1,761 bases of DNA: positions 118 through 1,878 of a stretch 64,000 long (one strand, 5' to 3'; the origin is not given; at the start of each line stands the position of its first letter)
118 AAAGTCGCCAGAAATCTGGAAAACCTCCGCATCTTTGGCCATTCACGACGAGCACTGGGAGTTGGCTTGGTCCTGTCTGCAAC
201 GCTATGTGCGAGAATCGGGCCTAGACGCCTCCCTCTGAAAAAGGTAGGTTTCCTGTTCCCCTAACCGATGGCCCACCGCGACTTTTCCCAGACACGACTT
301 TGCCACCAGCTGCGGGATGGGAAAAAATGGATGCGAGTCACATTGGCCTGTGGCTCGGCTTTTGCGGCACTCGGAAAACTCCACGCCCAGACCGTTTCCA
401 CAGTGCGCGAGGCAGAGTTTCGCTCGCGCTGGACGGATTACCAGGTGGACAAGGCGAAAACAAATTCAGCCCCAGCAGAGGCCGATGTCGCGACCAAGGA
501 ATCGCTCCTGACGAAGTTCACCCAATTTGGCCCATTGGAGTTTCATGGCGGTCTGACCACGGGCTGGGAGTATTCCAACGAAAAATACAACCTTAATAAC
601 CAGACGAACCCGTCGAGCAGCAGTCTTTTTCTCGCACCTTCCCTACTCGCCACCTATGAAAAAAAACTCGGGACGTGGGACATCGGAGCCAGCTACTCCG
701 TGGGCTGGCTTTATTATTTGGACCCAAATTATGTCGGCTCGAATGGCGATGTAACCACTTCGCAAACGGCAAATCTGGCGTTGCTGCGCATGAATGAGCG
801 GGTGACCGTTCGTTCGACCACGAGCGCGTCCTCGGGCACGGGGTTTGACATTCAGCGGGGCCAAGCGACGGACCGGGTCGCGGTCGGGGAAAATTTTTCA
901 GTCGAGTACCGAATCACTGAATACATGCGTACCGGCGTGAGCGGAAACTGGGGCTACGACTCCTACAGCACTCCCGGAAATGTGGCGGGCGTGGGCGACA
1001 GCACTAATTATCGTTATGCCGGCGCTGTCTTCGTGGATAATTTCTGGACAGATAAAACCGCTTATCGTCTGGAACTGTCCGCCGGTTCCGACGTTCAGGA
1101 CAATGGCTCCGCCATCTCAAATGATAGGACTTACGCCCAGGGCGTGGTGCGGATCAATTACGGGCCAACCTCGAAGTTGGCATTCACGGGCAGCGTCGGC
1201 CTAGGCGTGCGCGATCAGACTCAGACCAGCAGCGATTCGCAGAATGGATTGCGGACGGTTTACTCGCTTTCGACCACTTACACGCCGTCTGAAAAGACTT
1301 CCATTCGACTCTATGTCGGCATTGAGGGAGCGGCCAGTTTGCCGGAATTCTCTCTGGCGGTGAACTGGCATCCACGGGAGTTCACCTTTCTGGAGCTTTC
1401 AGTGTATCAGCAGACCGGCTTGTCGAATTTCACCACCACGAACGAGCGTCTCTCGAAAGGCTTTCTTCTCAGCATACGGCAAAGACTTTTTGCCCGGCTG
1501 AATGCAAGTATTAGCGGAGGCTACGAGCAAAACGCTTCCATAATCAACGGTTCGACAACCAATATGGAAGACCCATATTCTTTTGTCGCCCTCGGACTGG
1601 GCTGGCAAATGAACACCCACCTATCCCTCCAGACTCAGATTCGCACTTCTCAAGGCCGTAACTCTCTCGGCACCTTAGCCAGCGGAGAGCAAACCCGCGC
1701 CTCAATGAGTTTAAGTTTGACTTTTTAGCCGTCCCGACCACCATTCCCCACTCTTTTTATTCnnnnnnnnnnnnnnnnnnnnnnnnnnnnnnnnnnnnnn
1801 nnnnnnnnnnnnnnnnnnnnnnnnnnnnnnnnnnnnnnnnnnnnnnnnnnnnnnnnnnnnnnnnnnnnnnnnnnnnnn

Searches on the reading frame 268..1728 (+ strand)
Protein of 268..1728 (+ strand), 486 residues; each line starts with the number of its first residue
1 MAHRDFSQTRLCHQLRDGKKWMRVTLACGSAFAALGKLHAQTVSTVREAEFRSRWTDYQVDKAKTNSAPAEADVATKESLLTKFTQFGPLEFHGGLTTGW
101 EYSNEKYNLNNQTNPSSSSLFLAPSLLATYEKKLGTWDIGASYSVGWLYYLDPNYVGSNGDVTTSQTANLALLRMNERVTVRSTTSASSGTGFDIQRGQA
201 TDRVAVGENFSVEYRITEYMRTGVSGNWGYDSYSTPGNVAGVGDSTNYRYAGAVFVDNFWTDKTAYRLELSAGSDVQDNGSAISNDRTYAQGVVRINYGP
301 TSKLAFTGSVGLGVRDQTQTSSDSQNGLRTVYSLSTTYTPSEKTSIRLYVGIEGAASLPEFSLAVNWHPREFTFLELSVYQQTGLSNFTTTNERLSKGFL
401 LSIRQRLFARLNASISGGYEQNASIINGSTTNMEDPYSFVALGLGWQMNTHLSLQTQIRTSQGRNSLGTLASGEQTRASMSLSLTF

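Call 32: search_protein_families(library=pfam, proteins=[window:268-1725:+], max_evalue=0.00001)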
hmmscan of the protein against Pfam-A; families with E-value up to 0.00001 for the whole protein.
window:268-1725:+ (486 aa): 0 families

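Call 64: search_protein_families(library=ncbifam, proteins=[window:268-1725:+], max_evalue=0.00001)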
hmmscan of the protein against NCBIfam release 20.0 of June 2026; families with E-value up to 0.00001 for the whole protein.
window:268-1725:+ (486 aa): 0 families

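Call 65: find_encoding_contigs(protein=window:268-1728:+, flank=10000, max_places=2)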
Protein window:268-1728:+ (486 aa): no gene with exactly this product is on record in the collection.
